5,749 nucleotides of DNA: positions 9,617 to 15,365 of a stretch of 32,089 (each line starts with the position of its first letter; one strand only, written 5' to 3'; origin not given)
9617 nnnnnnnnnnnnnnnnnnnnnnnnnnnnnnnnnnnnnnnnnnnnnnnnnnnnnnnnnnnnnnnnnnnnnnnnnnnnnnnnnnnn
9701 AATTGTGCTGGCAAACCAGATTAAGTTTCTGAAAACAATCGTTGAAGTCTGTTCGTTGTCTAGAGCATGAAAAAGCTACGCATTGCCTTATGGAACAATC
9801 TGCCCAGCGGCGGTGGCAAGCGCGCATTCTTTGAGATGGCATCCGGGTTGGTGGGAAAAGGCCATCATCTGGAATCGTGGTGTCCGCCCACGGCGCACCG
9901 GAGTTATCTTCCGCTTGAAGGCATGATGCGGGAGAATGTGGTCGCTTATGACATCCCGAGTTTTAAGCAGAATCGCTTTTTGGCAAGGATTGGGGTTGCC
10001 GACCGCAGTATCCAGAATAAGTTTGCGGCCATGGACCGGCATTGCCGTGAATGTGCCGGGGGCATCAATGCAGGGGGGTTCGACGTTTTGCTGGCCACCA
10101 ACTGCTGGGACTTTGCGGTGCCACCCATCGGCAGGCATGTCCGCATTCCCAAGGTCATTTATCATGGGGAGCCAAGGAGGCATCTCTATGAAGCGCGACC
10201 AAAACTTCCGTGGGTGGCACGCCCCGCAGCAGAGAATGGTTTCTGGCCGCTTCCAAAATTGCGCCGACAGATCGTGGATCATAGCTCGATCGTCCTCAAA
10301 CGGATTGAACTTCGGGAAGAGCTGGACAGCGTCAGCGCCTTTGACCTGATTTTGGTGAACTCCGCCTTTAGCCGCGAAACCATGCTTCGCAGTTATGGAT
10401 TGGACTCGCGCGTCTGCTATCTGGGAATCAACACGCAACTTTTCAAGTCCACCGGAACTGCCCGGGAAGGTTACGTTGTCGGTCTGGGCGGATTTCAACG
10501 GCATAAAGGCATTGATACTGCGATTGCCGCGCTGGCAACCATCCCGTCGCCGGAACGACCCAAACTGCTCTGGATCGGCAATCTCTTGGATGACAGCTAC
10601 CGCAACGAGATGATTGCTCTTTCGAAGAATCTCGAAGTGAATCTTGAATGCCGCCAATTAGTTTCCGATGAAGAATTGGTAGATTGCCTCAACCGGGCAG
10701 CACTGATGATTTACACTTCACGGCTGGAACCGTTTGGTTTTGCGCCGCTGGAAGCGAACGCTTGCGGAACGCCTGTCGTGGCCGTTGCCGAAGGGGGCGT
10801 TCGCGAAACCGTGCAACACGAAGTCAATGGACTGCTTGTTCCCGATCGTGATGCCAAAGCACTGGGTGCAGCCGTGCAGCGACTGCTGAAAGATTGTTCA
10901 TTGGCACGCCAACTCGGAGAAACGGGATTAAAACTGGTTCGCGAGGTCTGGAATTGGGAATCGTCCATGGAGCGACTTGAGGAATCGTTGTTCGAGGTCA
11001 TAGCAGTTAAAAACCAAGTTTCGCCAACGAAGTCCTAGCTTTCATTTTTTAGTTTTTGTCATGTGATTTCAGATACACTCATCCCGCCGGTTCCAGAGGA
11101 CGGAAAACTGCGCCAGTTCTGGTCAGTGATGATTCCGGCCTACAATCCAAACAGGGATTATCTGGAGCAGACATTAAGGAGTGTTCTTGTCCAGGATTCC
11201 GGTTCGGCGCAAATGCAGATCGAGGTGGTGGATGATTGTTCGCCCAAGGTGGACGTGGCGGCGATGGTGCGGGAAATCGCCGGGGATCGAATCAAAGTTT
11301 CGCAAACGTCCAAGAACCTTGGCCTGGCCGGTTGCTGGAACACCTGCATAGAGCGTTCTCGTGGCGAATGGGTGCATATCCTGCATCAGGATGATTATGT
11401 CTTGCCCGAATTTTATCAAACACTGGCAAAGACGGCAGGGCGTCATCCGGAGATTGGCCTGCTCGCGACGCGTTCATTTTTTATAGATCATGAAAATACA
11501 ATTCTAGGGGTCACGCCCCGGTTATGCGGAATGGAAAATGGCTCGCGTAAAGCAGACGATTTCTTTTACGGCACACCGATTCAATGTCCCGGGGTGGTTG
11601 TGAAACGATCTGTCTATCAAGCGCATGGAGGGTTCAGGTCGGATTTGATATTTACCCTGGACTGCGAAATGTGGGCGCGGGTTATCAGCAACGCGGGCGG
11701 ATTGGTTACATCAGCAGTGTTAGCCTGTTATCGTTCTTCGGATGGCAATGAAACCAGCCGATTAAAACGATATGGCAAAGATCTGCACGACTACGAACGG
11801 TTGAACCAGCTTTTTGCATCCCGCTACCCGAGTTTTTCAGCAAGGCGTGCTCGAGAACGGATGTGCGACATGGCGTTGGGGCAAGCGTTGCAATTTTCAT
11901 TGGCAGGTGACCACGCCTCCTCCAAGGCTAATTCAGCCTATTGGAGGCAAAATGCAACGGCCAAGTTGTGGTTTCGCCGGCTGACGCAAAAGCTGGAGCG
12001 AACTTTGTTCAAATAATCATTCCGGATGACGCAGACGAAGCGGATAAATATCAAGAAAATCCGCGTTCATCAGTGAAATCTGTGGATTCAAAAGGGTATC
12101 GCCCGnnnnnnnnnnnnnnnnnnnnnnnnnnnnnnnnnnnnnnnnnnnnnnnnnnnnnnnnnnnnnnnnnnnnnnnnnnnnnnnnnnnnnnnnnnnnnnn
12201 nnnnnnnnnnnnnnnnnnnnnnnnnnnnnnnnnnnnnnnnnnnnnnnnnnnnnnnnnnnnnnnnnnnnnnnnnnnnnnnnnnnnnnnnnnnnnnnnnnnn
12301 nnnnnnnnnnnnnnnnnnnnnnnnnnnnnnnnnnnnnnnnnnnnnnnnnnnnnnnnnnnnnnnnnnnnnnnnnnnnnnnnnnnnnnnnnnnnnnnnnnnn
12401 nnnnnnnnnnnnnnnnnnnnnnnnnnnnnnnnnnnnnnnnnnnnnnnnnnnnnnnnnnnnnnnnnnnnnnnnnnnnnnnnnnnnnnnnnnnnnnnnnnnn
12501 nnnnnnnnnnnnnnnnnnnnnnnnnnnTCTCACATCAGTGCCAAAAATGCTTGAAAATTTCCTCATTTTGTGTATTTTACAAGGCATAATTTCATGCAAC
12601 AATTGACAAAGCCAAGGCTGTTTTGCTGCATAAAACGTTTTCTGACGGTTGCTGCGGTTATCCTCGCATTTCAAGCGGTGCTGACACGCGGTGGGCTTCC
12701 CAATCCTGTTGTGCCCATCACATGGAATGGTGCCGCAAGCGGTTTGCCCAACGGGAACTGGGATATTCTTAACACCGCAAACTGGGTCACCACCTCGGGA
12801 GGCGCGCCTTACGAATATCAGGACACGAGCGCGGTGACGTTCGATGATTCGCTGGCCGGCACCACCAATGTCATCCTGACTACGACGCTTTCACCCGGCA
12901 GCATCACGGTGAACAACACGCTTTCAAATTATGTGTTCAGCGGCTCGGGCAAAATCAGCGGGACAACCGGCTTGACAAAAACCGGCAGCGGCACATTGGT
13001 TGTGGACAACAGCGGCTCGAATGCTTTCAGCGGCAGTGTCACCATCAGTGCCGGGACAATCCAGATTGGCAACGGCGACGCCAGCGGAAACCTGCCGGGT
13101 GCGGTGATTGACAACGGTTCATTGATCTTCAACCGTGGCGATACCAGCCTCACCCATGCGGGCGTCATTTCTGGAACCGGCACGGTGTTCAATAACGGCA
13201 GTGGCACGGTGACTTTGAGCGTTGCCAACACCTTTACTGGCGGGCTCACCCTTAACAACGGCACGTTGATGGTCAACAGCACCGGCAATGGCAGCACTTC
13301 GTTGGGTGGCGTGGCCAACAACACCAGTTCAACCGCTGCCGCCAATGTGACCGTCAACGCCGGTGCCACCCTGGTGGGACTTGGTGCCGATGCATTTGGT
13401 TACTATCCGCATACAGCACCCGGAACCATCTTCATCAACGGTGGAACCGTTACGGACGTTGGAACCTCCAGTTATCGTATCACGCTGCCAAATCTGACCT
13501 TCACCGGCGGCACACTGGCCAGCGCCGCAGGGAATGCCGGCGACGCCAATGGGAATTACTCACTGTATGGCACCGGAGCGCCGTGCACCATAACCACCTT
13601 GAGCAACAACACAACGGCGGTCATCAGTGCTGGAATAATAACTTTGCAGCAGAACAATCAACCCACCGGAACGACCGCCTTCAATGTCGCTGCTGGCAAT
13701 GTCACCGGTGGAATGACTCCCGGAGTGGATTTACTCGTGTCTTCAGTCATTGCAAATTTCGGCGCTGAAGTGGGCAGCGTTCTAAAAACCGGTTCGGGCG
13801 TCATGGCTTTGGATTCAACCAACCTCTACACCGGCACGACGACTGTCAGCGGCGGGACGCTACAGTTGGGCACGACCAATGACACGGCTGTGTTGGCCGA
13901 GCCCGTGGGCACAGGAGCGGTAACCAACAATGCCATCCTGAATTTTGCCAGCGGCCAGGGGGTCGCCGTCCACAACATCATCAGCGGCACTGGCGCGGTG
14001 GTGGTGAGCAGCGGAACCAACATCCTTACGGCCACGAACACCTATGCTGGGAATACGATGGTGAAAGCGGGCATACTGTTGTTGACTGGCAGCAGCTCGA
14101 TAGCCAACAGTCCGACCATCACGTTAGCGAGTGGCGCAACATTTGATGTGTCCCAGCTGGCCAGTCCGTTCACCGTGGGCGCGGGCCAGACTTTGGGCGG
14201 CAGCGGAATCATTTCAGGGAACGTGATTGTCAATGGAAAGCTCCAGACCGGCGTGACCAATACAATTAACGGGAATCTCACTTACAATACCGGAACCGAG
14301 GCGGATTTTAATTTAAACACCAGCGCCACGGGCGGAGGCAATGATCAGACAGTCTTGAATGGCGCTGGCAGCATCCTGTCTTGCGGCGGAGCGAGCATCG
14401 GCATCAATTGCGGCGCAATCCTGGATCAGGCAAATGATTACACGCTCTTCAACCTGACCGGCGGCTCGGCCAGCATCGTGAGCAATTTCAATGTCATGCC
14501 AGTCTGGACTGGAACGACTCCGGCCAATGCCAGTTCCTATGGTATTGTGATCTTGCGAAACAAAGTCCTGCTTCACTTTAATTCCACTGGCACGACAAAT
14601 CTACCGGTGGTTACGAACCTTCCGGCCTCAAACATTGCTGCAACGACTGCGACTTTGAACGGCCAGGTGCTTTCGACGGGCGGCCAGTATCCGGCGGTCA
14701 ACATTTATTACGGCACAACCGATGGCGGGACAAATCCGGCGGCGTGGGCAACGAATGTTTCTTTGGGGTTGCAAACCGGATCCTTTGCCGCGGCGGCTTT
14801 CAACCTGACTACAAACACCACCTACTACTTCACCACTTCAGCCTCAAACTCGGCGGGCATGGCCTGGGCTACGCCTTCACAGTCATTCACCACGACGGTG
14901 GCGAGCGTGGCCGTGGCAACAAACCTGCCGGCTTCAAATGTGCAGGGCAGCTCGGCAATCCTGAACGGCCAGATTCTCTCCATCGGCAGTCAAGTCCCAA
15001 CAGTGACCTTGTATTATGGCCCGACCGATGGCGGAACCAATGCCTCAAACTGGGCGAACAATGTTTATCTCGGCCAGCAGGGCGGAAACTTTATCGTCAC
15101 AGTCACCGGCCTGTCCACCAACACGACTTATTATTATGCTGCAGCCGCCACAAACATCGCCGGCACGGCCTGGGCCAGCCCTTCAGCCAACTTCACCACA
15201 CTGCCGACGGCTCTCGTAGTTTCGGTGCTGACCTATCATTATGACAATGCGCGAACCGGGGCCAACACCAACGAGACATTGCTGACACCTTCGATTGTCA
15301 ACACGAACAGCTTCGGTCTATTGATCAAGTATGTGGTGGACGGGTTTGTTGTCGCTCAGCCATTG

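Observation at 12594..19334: Giant chimeric surface protein embedded in the middle of a glycan-assembly locus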

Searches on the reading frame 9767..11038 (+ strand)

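Call 7: search_protein_families(library=pfam, proteins=[window:9767-11038:+], max_evalue=0.001)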
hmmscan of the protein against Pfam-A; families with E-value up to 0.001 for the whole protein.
window:9767-11038:+ (423 aa): 5 families
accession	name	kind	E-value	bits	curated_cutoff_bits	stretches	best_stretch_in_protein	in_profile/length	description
PF00534.26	Glycos_transf_1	-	2.2e-30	105.9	26.4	1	233-387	14-169/172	Glycosyl transferases group 1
PF13692.12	Glyco_trans_1_4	-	7e-23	81.9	27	1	237-376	4-142/142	Glycosyl transferases group 1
PF20706.3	GT4-conflict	-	1.5e-13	50.9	26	1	244-403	209-384/385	Family 4 Glycosyltransferase in conflict systems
PF13439.12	Glyco_transf_4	-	4.1e-06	27.4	28.5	0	178-224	120-169/170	Glycosyltransferase Family 4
PF13524.12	Glyco_trans_1_2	-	2.2e-05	24.9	25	1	292-405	28-143/144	Glycosyl transferase-like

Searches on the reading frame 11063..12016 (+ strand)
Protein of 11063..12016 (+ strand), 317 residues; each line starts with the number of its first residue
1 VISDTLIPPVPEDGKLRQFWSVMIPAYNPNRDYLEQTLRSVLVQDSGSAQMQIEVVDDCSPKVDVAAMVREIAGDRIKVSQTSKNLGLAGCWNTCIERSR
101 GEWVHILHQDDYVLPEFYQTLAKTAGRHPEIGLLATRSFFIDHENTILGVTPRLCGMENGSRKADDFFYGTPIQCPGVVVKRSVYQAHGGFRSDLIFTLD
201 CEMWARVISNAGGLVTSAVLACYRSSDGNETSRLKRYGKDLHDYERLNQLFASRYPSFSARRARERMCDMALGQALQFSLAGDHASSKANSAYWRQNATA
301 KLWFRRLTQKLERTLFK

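Call 8: search_protein_families(library=pfam, proteins=[window:11063-12016:+], max_evalue=0.001)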
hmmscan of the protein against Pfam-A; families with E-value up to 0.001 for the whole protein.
window:11063-12016:+ (317 aa): 3 families
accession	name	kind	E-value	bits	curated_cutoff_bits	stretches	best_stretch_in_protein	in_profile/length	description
PF00535.33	Glycos_transf_2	-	1.5e-20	74.2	23.3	1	21-150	1-128/168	Glycosyl transferase family 2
PF13641.12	Glyco_tranf_2_3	-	1.9e-11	44.9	27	1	21-225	4-212/230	Glycosyltransferase like family 2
PF10111.15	Glyco_tranf_2_2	-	0.00022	21.3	27.3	1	21-123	1-104/276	Glycosyltransferase like family 2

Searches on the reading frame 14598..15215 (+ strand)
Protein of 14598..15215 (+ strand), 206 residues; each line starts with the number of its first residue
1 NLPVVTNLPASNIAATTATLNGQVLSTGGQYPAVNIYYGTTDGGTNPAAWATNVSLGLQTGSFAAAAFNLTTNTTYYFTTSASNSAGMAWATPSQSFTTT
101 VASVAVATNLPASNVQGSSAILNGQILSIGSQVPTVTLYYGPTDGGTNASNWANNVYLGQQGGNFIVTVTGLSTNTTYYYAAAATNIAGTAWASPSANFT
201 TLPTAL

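Call 29: search_protein_families(library=pfam, proteins=[window:14598-15215:+], max_evalue=10)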
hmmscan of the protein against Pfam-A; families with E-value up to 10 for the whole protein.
window:14598-15215:+ (206 aa): 6 families
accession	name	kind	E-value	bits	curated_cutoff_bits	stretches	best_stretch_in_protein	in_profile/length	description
PF16656.11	Pur_ac_phosph_N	-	9.2e-07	29.8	30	2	136-201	28-93/93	Purple acid Phosphatase, N-terminal domain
PF00041.27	fn3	-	0.0083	16.7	25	2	108-191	4-75/84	Fibronectin type III domain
PF25059.1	FN3_DSCAM-DSCAML_C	-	0.039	14.7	39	1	167-202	47-80/89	DSCAM/DSCAML C-terminal Fn3-like domain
PF01688.23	Herpes_gI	-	0.074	13.4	27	1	98-142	23-65/155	Alphaherpesvirus glycoprotein I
PF17964.7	Big_10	-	0.13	12.9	22.9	1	69-109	48-87/164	Bacterial Ig domain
PF08379.15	Bact_transglu_N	-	0.15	13.3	27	1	71-109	4-42/80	Bacterial transglutaminase-like N-terminal region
